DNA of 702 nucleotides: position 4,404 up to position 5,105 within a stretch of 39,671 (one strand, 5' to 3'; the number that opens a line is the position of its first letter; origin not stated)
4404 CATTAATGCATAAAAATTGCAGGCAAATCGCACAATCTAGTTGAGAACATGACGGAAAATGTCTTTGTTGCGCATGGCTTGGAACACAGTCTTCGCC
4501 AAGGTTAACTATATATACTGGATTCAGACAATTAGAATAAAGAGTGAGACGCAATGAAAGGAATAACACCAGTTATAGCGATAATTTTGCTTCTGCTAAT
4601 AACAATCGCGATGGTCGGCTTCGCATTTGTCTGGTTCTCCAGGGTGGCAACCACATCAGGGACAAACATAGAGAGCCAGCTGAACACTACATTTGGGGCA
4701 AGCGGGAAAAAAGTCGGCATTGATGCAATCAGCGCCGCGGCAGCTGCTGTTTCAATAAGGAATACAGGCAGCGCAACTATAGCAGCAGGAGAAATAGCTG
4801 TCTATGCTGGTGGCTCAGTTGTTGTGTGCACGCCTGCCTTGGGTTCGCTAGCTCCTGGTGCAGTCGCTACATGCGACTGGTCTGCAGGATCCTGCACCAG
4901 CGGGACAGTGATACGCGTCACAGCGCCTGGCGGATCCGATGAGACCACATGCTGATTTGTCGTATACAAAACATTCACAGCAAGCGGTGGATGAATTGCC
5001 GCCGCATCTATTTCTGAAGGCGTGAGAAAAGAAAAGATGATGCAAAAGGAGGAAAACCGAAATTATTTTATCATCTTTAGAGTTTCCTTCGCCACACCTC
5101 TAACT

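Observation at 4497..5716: Two pilin genes share a 227-bp near-identical promoter plus signal-peptide module fused to diverged 3' halves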

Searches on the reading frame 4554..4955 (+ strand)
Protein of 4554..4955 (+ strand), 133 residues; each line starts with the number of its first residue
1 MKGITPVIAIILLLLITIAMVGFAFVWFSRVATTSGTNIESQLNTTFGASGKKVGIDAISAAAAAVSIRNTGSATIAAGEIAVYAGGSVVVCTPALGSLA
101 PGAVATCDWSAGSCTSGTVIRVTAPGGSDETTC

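Call 8: search_protein_families(library=pfam, proteins=[window:4554-4955:+], max_evalue=0.01)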
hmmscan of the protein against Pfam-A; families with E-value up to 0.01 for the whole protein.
window:4554-4955:+ (133 aa): 1 family
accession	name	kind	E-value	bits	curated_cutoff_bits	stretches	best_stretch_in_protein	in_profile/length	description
PF07705.17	CARDB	-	0.00048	20.7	22.7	1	65-123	24-82/101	CARDB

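Call 10: search_protein_families(library=ncbifam, proteins=[window:4554-4955:+], max_evalue=1)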
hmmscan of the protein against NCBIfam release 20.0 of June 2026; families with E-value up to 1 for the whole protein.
window:4554-4955:+ (133 aa): 6 families
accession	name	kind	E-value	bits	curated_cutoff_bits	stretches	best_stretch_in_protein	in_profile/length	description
NF046073.1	UpsA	equivalog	2.8e-06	27.5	130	1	1-103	1-96/136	pilin subunit UpsA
NF046074.1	UpsB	equivalog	2e-05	24.7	70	1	2-84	1-83/126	pilin subunit UpsB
TIGR02537.2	arch_flag_Nterm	domain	8.8e-05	21.9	20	1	2-29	3-30/33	archaellin/type IV pilin N-terminal domain-containing protein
NF008331.0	PRK11114.2-5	equivalog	0.021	13.3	1658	1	27-83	403-458/771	cellulose biosynthesis cyclic di-GMP-binding regulatory protein BcsB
NF053669.1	bindosome_BasA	exception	0.14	12.4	230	1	1-57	1-57/136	bindosome assembly system protein BasA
NF047418.1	teichoic_AuxB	equivalog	0.23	10.4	300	1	10-45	26-59/345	lipoteichoic acid stability factor AuxB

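Call 11: search_protein_families(library=pfam, proteins=[window:4554-4955:+], max_evalue=10)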
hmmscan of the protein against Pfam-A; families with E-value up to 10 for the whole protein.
window:4554-4955:+ (133 aa): 3 families
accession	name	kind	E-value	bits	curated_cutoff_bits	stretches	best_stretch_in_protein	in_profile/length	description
PF07705.17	CARDB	-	0.00048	20.7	22.7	1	65-123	24-82/101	CARDB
PF05150.18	Legionella_OMP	-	0.22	10.8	25.4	1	33-85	142-194/281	Legionella pneumophila major outer membrane protein precursor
PF07790.16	Pilin_N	-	3.6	9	25.2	1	2-82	1-70/78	Archaeal Type IV pilin, N-terminal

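Call 13: find_homologous_proteins(query=window:4554-4955:+, max_evalue=0.001)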
Query window:4554-4955:+ (133 aa): 256 proteins with E <= 0.001 among 327 candidates; the best 120 are listed.
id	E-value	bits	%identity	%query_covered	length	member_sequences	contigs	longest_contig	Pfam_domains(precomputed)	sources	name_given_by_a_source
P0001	9.1e-74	263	100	100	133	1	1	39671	-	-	-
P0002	1.7e-58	214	80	100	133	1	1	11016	-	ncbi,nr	ncbi:MAG: hypothetical protein HY514_03110 [Candidatus Aenigmarchaeota archaeon]|nr:hypothetical pro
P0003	2.0e-44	169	69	100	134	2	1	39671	-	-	-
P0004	6.7e-42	161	61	100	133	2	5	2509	-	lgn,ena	-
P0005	7.9e-42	160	56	100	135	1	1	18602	-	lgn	-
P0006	2.9e-40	155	58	100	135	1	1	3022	-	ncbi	-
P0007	1.5e-37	146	54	100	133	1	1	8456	-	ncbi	-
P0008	3.1e-36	142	57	100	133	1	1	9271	-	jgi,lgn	jgi:flagellin-like protein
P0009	4.9e-35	138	52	100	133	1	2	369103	-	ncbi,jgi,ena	-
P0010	5.2e-35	138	53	100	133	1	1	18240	-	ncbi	-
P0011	1.5e-34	137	59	100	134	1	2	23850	-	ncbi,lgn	-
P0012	3.0e-33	133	51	100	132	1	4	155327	-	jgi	jgi:flagellin-like protein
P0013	3.1e-33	133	50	100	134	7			PF07705.18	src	-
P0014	3.3e-33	132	53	99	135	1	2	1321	-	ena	-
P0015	4.5e-33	132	56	100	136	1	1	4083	-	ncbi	-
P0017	8.2e-33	131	53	100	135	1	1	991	PF07790.17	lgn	-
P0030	9.3e-31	125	52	100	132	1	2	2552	PF07790.17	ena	-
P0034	1.2e-29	121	50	100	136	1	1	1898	PF07790.17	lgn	-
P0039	9.6e-29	118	49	100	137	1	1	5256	PF07790.17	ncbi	-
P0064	1.0e-26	111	46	100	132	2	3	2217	PF07790.17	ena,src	-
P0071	3.1e-26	110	49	100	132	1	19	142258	PF07790.17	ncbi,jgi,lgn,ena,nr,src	ncbi:MAG: hypothetical protein J4400_01785 [Candidatus Aenigmarchaeota archaeon]|nr:hypothetical pro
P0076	5.1e-26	109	48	100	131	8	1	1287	PF07790.17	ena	-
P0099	8.2e-25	105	47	100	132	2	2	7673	PF07790.17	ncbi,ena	ncbi:MAG: type IV pilin [Candidatus Aenigmatarchaeota archaeon]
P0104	1.1e-24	105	44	100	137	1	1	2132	PF07790.17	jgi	jgi:flagellin-like protein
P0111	2.3e-24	104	48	95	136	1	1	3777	PF07790.17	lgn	-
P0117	3.8e-24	103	47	100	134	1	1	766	PF07790.17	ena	-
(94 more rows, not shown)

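Call 14: find_encoding_contigs(protein=P0002, flank=6000, max_places=4)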
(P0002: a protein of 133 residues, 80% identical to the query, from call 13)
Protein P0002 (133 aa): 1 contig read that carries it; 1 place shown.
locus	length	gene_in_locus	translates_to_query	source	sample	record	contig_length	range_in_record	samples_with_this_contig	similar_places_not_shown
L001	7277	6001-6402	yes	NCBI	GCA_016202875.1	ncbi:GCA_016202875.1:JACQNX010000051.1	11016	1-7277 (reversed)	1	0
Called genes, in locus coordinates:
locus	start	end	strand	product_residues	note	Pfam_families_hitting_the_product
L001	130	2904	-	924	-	PF00270:DEAD, PF04851:ResIII (weak), PF00271:Helicase_C, PF19306:WHD_Lhr, PF08494:DEAD_assoc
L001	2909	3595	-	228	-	PF00149:Metallophos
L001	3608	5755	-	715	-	PF00932:LTD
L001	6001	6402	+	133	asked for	-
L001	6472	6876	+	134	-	-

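Call 23: find_related_loci(query=A2, collection=genome_contigs, flank=4000)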
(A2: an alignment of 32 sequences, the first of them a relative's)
Query A2 (133 aa) in genome_contigs; peptide patterns used: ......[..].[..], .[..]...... (x = any residue, [..] = any of these).
292 stretches matched a pattern; 155 encode a relative of the query (tblastn E <= 1e-3); the best 80 are kept; 80 distinct loci.
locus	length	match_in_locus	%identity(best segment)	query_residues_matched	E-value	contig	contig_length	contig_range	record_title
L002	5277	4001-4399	80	1-133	3e-58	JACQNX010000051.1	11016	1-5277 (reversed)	MAG: Candidatus Aenigmatarchaeota archaeon isolate NC_groundwater_1266_Ag_S-0.2um_44_80 S_p2_S4_coassembly_k141_2104273,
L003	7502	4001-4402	49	1-133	5e-40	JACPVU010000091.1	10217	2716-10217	MAG: archaeon isolate NC_groundwater_793_Pr6_B-0.1um_41_8 kurt_kritikos_18_scaffold_599468, whole genome shotgun sequenc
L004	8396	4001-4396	53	1-133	5e-39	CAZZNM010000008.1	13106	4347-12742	MAG TPA_asm: uncultured archaeon isolate SRP178908_co1_163 genome assembly, contig: NODE_3300_length_13106_cov_5.702475,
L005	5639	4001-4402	48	2-133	1e-35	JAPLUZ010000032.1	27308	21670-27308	MAG: Candidatus Aenigmatarchaeota archaeon isolate LacPavin_0920_SED5_MAG_42_9 LacPavin_0920_SED5_scaffold_1771360, whol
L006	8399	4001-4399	59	1-133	8e-34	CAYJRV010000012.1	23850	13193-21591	MAG TPA_asm: uncultured archaeon isolate ERP125453_co1_230 genome assembly, contig: NODE_1946_length_23850_cov_13.191973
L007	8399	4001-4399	47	1-133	4e-34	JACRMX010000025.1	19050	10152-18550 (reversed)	MAG: Candidatus Aenigmatarchaeota archaeon isolate NC_groundwater_1918_Pr3_S-0.2um_41_3 scaffold_296229, whole genome sh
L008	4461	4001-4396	49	1-133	4e-32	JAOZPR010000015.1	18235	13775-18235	MAG: Candidatus Aenigmatarchaeota archaeon isolate GMC4.metabat2.263 GMC4_3143_length_18235_cov_10.414466, whole genome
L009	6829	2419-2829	53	2-133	1e-31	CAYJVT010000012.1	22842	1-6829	MAG TPA_asm: uncultured archaeon isolate ERP125453_co1_377 genome assembly, contig: NODE_2087_length_22842_cov_16.345548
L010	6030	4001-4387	43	1-133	1e-31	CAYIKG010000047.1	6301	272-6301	MAG TPA_asm: uncultured archaeon isolate ERP119705_co24_1010 genome assembly, contig: NODE_20636_length_6301_cov_4.26192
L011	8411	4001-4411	52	2-133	1e-31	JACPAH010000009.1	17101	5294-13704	MAG: Candidatus Aenigmatarchaeota archaeon isolate NC_groundwater_226_Ag_S-0.2um_50_12 S5_GD2017_2_S2_scaffold_7462, who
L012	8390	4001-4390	58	1-133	7e-31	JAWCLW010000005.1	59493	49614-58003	MAG: Candidatus Aenigmatarchaeota archaeon isolate JZ-2_201705_bins_247 JZ-2_201705_bins_247_scaffold_5, whole genome sh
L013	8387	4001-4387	45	2-133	1e-30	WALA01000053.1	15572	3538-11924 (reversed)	MAG: Candidatus Aenigmatarchaeota archaeon isolate S013_79_esom k151_35132, whole genome shotgun sequence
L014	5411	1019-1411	47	1-133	2e-30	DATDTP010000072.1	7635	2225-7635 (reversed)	MAG TPA_asm: archaeon isolate SMAG_U8034 k141_1481746, whole genome shotgun sequence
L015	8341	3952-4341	48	2-133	6e-30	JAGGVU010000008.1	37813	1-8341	MAG: Candidatus Aenigmatarchaeota archaeon isolate AUK108 PB_MBMC_062_c_000000000010, whole genome shotgun sequence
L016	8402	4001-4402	43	1-133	3e-29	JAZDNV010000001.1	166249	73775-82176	MAG: Candidatus Aenigmatarchaeota archaeon isolate MEGAHIT-group-0.728 k141_5326045, whole genome shotgun sequence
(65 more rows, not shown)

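Call 26: find_encoding_contigs(protein=P0003, flank=3000, max_places=6)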
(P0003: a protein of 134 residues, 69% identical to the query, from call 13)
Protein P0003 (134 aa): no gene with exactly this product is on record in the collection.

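Call 39: predict_structure(alignment_id=A2)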
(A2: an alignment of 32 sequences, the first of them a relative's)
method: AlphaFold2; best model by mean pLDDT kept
length: 133 residues; sequences in the alignment: 32
mean_pLDDT: 87.6   pTM: 0.60
mean pLDDT of the five models: 87.6, 87.0, 84.6, 83.1, 82.8
residues with pLDDT >= 90: 38; 70-90: 91; 50-70: 4; < 50: 0
segments of 3 or more residues with pLDDT < 50: none
pLDDT, mean of each block of 10 residues (from residue 1): 89 97 94 89 87 88 85 88 86 85 86 76 88 84
secondary structure, 60 per line:
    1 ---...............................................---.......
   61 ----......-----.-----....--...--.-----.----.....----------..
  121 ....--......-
elements in order: H4-50 E54-60 E65-70 E82-85 E88-90 E104-108 E119-124 E127-132

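Call 41: search_solved_structures(query=A2, max_evalue=1)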
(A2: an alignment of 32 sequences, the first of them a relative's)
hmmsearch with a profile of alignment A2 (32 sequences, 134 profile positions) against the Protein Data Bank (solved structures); distinct sequences matched with E-value up to 1: 4.
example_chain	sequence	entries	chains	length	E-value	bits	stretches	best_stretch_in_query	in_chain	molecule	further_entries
8fk7_A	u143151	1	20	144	5.3e-08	36.7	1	2-126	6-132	Flagellin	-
8q30_A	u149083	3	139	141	0.002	21.9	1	5-84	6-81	DUF4352 domain-containing protein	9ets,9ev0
2kl6_A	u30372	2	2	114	0.068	16.9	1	61-114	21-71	Uncharacterized protein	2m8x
3idu_A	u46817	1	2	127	0.12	16.1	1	61-109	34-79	Uncharacterized protein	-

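Call 42: fold_search(model_id=the predicted structure, library=pdb)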
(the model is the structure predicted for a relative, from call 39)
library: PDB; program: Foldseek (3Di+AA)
matches with E <= 10: 1561; with E <= 0.001: 2
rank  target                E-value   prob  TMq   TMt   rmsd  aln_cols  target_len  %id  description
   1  8fk7_A                4.2e-04  1.00  0.56  0.55   4.8       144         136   21  Structure of the Pyrobaculum calidifontis flagellar-like archaeal type IV pilus (released 2023-06-28)
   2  8fj5_A                9.3e-04  1.00  0.39  0.39   7.4       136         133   20  Structure of the Haloferax volcanii archaeal type IV pilus (released 2023-06-28)
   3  3q48_B                8.8e-03  0.99  0.37  0.28   6.3        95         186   19  Crystal structure of Pseudomonas aeruginosa CupB2 chaperone (released 2011-02-09)
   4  1ufg_MODEL_1_A        2.8e-02  0.99  0.41  0.37   4.5       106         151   17  Solution structure of immunoglobulin like domain of mouse nuclear lamin (released 2004-06-22)
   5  8q30_0                3.0e-02  0.98  0.46  0.44   5.6       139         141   14  Sulfolobus acidocaldarius AAP filament. (released 2024-03-06)
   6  3jt0_A                4.0e-02  0.98  0.41  0.49   4.3       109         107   16  Crystal Structure of the C-terminal fragment (426-558) Lamin-B1 from Homo sapiens, Northeast Structural Genomics Conso (released 2009-09-22)
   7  1yq2_A                4.3e-02  0.84  0.35  0.07   5.7       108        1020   18  beta-galactosidase from Arthrobacter sp. C2-2 (isoenzyme C2-2-1) (released 2005-10-04)
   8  3gef_A                5.1e-02  0.99  0.44  0.49   4.1       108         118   16  Crystal structure of the R482W mutant of lamin A/C (released 2009-08-04)
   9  3jt0_B                5.4e-02  0.98  0.42  0.50   4.1       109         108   15  Crystal Structure of the C-terminal fragment (426-558) Lamin-B1 from Homo sapiens, Northeast Structural Genomics Conso (released 2009-09-22)
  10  5fce_B                6.1e-02  0.82  0.35  0.38   5.1       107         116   12  The crystal structure of the ligand binding region of Serine-glutamate repeat protein A (SgrA) of Enterococcus faecium (released 2016-07-06)
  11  5mhm_B                6.9e-02  0.54  0.29  0.08   5.9       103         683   11  FXIIIa in complex with the inhibitor ZED1630 (released 2017-12-20)
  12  7kmm_B                7.3e-02  0.95  0.32  0.11   3.8        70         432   17  Crystal structure of XAC1771, a novel carbohydrate acetylesterase from Xanthomonas citri (released 2021-05-26)
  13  7c7u_B                7.8e-02  0.91  0.35  0.10   4.4        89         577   17  Biofilm associated protein - BSP domain (released 2021-05-12)
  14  5f89_L                7.8e-02  0.38  0.27  0.19   8.7       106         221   14  Structure of the Unliganded Fab from HIV-1 Neutralising Antibody CAP248-2B that Binds to the gp120 C-terminus - gp41 I (released 2016-12-21)
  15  2l0d_MODEL_1_A        8.3e-02  0.90  0.35  0.40   4.9        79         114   14  Solution NMR Structure of putative cell surface protein MA_4588 (272-376 domain) from Methanosarcina acetivora (released 2010-08-25)
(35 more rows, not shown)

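Call 55: find_encoding_contigs(protein=P0001, flank=2000, max_places=5)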
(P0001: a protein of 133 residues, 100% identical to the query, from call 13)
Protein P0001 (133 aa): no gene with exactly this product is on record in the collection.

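Call 62: find_related_loci(query=A2, collection=viral_contigs, flank=3000)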
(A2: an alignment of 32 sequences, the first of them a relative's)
Query A2 (133 aa) in viral_contigs; peptide patterns used: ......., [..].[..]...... (x = any residue, [..] = any of these).
411 stretches matched a pattern, but none encodes a relative of the query by tblastn (E <= 1e-3).
